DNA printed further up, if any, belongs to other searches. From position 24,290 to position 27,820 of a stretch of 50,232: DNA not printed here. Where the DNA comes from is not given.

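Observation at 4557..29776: Mosaic glycan-assembly island built around a secreted beta-roll repeat protein: candidate surface-layer/adhesin plus dedicated glycan system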

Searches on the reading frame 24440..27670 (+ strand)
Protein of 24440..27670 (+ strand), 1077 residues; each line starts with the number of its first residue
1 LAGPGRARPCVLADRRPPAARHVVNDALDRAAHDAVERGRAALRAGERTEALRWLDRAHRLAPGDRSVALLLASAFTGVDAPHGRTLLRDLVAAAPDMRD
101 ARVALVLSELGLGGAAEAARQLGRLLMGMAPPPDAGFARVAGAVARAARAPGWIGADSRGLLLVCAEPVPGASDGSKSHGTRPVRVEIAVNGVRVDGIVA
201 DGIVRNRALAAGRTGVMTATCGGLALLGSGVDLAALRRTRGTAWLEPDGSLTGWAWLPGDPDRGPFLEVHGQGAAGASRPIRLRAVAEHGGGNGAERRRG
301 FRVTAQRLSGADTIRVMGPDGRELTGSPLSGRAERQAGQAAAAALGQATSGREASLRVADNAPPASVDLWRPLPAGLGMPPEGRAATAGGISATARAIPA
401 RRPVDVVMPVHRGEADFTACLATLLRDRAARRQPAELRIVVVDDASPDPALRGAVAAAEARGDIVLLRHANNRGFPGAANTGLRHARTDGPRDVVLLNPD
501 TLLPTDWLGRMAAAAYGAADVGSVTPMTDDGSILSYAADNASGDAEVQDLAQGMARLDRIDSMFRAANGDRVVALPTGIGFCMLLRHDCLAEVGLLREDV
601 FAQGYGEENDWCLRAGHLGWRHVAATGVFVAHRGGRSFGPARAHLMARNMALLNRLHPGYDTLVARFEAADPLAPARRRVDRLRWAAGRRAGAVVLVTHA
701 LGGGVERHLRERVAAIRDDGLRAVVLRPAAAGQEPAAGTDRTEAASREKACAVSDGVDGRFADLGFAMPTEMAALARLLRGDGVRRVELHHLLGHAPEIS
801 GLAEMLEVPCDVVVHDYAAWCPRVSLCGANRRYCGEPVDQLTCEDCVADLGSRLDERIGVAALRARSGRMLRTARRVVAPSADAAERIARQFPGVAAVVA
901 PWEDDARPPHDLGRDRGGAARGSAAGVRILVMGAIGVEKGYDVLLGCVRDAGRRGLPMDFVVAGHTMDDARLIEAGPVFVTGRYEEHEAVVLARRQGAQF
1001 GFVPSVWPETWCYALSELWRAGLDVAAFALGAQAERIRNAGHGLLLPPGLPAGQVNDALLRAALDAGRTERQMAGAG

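Call 6: search_protein_families(library=pfam, proteins=[window:24440-27670:+], max_evalue=0.01)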
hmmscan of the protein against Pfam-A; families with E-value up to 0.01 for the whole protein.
window:24440-27670:+ (1077 aa): 7 families
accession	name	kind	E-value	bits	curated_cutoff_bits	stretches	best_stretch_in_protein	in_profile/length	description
PF00535.33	Glycos_transf_2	-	1.9e-15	57.7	23.3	1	406-522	2-111/168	Glycosyl transferase family 2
PF13641.12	Glyco_tranf_2_3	-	5.3e-06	27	27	1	432-639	28-218/230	Glycosyltransferase like family 2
PF13692.12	Glyco_trans_1_4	-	0.00012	22.8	27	1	928-1061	3-138/142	Glycosyl transferases group 1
PF00534.26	Glycos_transf_1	-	0.002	18.1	26.4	1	929-1066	18-159/172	Glycosyl transferases group 1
PF13439.12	Glyco_transf_4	-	0.0031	18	28.5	1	703-893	2-153/170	Glycosyltransferase Family 4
PF07719.23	TPR_2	-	0.0051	17.3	27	0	37-65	6-34/34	Tetratricopeptide repeat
PF13428.12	TPR_14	-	0.006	17.6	23.5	1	37-74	6-43/44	Tetratricopeptide repeat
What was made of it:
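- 24506..27673 (+): 1055-aa soluble TPR + GT2 + GT4-like enzyme (GTG start at 24506; the TTG at 24440 lies inside the repeat element). Pfam (call 6).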

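Call 21: search_protein_families(library=ncbifam, proteins=[window:24440-27670:+], max_evalue=0.01)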
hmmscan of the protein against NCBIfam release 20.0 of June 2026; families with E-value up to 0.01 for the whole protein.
window:24440-27670:+ (1077 aa): 4 families
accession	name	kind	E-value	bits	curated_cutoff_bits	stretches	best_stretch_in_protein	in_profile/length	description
TIGR01556.1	rhamnosyltran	subfamily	2.4e-07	30.2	200.55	1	425-636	10-204/281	rhamnosyltransferase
NF007482.0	PRK10073.1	equivalog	0.00011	21.4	423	1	404-488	8-86/334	glycosyltransferase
TIGR02917.1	PEP_TPR_lipo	equivalog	0.0019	16.1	312.2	1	21-119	349-451/899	XrtA/PEP-CTERM system TPR-repeat protein PrsT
NF052415.1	T3SS_chap_SctY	equivalog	0.0047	17.4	70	0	85-137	26-79/106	type III secretion apparatus assembly chaperone SctY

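Call 28: find_related_loci(query=A1, collection=genome_contigs, flank=10000)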
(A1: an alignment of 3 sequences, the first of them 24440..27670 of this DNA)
Query A1 (1077 aa) in genome_contigs; peptide patterns used: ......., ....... (x = any residue, [..] = any of these).
598 stretches matched a pattern (row limit reached: there are more); 567 encode a relative of the query (tblastn E <= 1e-3); the best 80 are kept; 80 distinct loci.
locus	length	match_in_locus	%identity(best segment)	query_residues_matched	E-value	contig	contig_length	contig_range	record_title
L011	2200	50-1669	81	554-1074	0e+0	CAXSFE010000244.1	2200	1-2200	MAG: uncultured Acetobacteraceae bacterium isolate private_VT1_metawrap_bin.3 genome assembly, contig: private_VT1_metaw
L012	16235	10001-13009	47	24-1061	0e+0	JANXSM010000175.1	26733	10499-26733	MAG: Rhodospirillales bacterium isolate 337R_metabat_185_sub 337R_k141_156613, whole genome shotgun sequence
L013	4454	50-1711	76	552-1056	0e+0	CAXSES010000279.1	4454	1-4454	MAG: uncultured Acetobacteraceae bacterium isolate private_X16_metawrap_bin.26 genome assembly, contig: private_X16_meta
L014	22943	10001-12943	46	31-1057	0e+0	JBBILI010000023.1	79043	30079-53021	MAG: Rhodospirillales bacterium isolate PFS170222_bin_205 NODE_49_length_79043_cov_7.38963, whole genome shotgun sequenc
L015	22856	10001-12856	47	23-1060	0e+0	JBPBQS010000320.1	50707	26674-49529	MAG: Janthinobacterium lividum isolate 3300037128_metabat.10 3300037128_metabat.10_Ga0393373_0000007, whole genome shotg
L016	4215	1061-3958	44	35-1060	0e+0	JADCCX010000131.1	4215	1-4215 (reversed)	MAG: Methylocystis sp. isolate M112S1SP1A33QC M112S1_131, whole genome shotgun sequence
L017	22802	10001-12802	46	32-1061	0e+0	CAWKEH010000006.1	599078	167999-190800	MAG: uncultured Alphaproteobacteria bacterium isolate MFD09603.bin.3.358 genome assembly, contig: contig_2801, whole gen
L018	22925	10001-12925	43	29-1061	0e+0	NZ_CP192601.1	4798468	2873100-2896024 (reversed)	MAG: Sediminicoccus sp. BL-A-41-H5 isolate Passages #2 and #5 chromosome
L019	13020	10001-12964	43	31-1069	0e+0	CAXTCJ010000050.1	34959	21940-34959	MAG TPA_asm: uncultured Acetobacteraceae bacterium isolate private_T1888_metawrap_bin.3 genome assembly, contig: private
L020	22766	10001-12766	45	46-1063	0e+0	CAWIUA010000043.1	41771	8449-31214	MAG: uncultured Alphaproteobacteria bacterium isolate MFD09603.bin.2.79 genome assembly, contig: contig_56008, whole gen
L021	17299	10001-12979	44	32-1061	0e+0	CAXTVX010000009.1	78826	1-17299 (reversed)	MAG TPA_asm: uncultured Acetobacteraceae bacterium isolate private_T1889_metawrap_bin.2 genome assembly, contig: private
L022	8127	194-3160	44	32-1051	0e+0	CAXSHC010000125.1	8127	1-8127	MAG: uncultured Acetobacteraceae bacterium isolate private_X11_metawrap_bin.4 genome assembly, contig: private_X11_metaw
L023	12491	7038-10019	44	32-1054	0e+0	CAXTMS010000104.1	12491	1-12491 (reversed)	MAG TPA_asm: uncultured Acetobacteraceae bacterium isolate public_SRR14722154_metawrap_bin.1 genome assembly, contig: pu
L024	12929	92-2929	46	32-1061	0e+0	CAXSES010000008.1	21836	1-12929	MAG: uncultured Acetobacteraceae bacterium isolate private_X16_metawrap_bin.26 genome assembly, contig: private_X16_meta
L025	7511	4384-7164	41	36-1063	0e+0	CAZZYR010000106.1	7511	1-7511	MAG: uncultured Acetobacteraceae bacterium isolate Brown_R.bin.8 genome assembly, contig: NODE_1953_length_7511_cov_4.77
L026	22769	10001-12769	46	34-1063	0e+0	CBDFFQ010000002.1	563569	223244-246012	MAG: Acetobacteraceae bacterium isolate c6a6ee12-d1af-44a3-8f8c-e7540584997b genome assembly, contig: contig_2, whole ge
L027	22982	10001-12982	44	32-1061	0e+0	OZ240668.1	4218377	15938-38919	MAG: Lichenicola sp. isolate 69eba9c6-ad22-4cc6-9875-327f7b8c911e genome assembly, chromosome: 1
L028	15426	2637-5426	42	12-1061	0e+0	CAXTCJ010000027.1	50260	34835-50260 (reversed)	MAG TPA_asm: uncultured Acetobacteraceae bacterium isolate private_T1888_metawrap_bin.3 genome assembly, contig: private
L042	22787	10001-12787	41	32-1060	2e-180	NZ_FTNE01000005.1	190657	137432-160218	Acidiphilium rubrum strain ATCC 35905, whole genome shotgun sequence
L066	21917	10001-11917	46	402-1060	1e-162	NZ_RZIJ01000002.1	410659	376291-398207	Azospirillum doebereinerae strain GSF71 Scaffold2, whole genome shotgun sequence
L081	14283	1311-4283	50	8-1061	0e+0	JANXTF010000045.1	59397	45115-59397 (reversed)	MAG: Rhodospirillales bacterium isolate 338R_metabat_18 338R_k141_469428, whole genome shotgun sequence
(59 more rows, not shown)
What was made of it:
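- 24506..27673 (+): At least 567 relatives, almost all Acetobacteraceae (call 28).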

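Call 35: search_protein_families(library=pfam, proteins=[L042:4487-6727:+, L042:6735-8150:+, L042:8172-9953:+, L042:12891-13751:+, L042:13708-15117:+, L042:15117-15776:+, L042:3670-4032:-, L026:4-2313:-, L026:2313-3422:-, L027:3764-4177:+], max_evalue=0.01)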
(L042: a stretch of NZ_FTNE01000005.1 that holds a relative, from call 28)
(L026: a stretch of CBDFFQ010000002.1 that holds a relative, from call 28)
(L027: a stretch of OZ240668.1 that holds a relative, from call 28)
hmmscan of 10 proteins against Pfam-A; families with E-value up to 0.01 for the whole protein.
L042:4487-6727:+ (747 aa): 8 families
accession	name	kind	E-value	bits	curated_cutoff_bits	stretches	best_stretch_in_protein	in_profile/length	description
PF00005.33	ABC_tran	-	7.9e-33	114.4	25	1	507-656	1-137/137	ABC transporter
PF00664.28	ABC_membrane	-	4.3e-28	99.2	28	1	180-420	8-251/274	ABC transporter transmembrane region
PF02463.25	SMC_N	-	6e-06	26.3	40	1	545-697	108-210/220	RecF/RecN/SMC N terminal domain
PF09818.15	ABC_ATPase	-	4.5e-05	23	23.2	1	606-658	137-188/283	P-loop domain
PF13304.12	AAA_21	-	0.0001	22.9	27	0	521-550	3-42/304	AAA domain, putative AbiEii toxin, Type IV TA system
PF13191.12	AAA_16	-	0.0014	19.6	32.6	1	518-677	25-162/167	AAA ATPase domain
PF06414.18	Zeta_toxin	-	0.0037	17.2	22.3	1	522-558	21-57/199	Zeta toxin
PF13401.12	AAA_22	-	0.0065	17.2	27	0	519-661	7-97/130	AAA domain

L042:6735-8150:+ (472 aa): 2 families
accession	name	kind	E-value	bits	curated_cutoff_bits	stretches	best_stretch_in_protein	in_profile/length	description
PF13437.12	HlyD_3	-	1.3e-14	55.2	22.2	1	310-398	1-85/106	HlyD family secretion protein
PF13533.13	Biotin_lipoyl_2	-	0.00085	19.5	29.8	1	101-122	11-32/32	Biotin-lipoyl like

L042:8172-9953:+ (594 aa): 1 family
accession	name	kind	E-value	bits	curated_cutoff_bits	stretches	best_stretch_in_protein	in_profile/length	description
PF08238.18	Sel1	-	4e-75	246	30.7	9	320-353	3-36/36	Sel1 repeat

L042:12891-13751:+ (287 aa): 1 family
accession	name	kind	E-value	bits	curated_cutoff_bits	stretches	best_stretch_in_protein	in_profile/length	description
PF07538.16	ChW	-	5.2e-06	26.6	22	1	199-229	6-35/35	Clostridial hydrophobic W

L042:13708-15117:+ (470 aa): 4 families
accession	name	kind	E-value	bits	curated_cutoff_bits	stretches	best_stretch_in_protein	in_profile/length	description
PF12000.14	Glyco_trans_4_3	-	5.2e-55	186.2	25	1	45-209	2-166/168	Glycosyl transferase family 4 group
PF00534.26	Glycos_transf_1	-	4.9e-18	65.7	26.4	1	232-399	14-170/172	Glycosyl transferases group 1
PF13692.12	Glyco_trans_1_4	-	1.1e-16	61.8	27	1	234-387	2-142/142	Glycosyl transferases group 1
PF13524.12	Glyco_trans_1_2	-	5.9e-06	26.7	25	1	268-401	17-128/144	Glycosyl transferase-like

L042:15117-15776:+ (220 aa): 2 families
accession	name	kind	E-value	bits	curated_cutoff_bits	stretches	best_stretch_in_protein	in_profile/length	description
PF14681.12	UPRTase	-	1.8e-72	243.5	27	1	18-219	2-206/206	Uracil phosphoribosyltransferase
PF00156.33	Pribosyltran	-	5.6e-06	26.2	26.3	1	122-179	79-131/158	Phosphoribosyl transferase domain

L042:3670-4032:- (121 aa): 7 families
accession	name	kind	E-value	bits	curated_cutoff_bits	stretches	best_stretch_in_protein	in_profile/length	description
PF00583.31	Acetyltransf_1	-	1.2e-12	48.6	20.7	1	5-91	34-116/116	Acetyltransferase (GNAT) family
PF13420.13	Acetyltransf_4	-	1.5e-09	38.5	24.3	1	13-111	57-154/155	Acetyltransferase (GNAT) domain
PF13508.13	Acetyltransf_7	-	7.7e-08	33.1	27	1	6-92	4-83/84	Acetyltransferase (GNAT) domain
PF13302.13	Acetyltransf_3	-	2.2e-05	25.6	25.4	1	4-92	53-138/138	Acetyltransferase (GNAT) domain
PF14542.12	Acetyltransf_CG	-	3.6e-05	24.2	30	1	37-68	28-59/80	GCN5-related N-acetyl-transferase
PF08445.16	FR47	-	8.6e-05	22.9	22.1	1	38-94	26-80/86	FR47-like protein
PF13673.13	Acetyltransf_10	-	0.00043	20.7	23.6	1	38-98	56-114/128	Acetyltransferase (GNAT) domain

L026:4-2313:- (770 aa): 4 families
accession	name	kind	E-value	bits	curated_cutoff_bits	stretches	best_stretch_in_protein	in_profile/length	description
PF02574.22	S-methyl_trans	-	4.4e-76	256.9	22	1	15-304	1-282/283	Homocysteine S-methyltransferase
PF00809.28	Pterin_bind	-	7.3e-36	124.5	25.5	1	345-578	1-244/244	Pterin binding enzyme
PF02607.22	B12-binding_2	-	5e-23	81.5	23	1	637-708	3-74/74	B12 binding domain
PF02310.24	B12-binding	-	2.3e-09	37.6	32.1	1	721-770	2-51/121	B12 binding domain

L026:2313-3422:- (370 aa): 13 families
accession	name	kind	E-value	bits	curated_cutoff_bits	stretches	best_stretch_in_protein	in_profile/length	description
PF08241.18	Methyltransf_11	-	3.6e-23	82.5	21.2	1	198-293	1-95/95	Methyltransferase domain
PF13649.12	Methyltransf_25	-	8.1e-21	75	27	1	197-289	1-97/97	Methyltransferase domain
PF13489.12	Methyltransf_23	-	1.4e-20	74.1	27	1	183-319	11-149/164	Methyltransferase domain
PF13847.12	Methyltransf_31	-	3e-19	69.6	27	1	196-300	6-122/145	Methyltransferase domain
PF08242.18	Methyltransf_12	-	6.6e-17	62.5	30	1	198-290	1-97/98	Methyltransferase domain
PF01022.26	HTH_5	-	9.6e-08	32.2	22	1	62-106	2-46/47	Bacterial regulatory protein, arsR family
PF05175.20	MTS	-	7.9e-07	29.3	23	1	184-294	22-139/170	Methyltransferase small domain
PF05401.17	NodS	-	9.3e-07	29.3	24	1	189-293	39-144/201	Nodulation protein S (NodS)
PF01209.24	Ubie_methyltran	-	1.3e-05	25.2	20.1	1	196-296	50-154/233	ubiE/COQ5 methyltransferase family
PF12840.13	HTH_20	-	0.00011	22.5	27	1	60-108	2-51/51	Helix-turn-helix domain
PF12802.13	MarR_2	-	0.00024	21.7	27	1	67-110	11-55/61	MarR family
PF01135.25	PCMT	-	0.0018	18.5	20.3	1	181-250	61-133/210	Protein-L-isoaspartate(D-aspartate) O-methyltransferase (PCMT)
PF07021.18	MetW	-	0.0018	18.4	21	1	195-284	15-101/193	Methionine biosynthesis protein MetW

L027:3764-4177:+ (138 aa): 0 families

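Call 37: search_solved_structures(query=window:24440-27670:+, max_evalue=0.01)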
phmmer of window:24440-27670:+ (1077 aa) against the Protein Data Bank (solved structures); distinct sequences matched with E-value up to 0.01: 0.
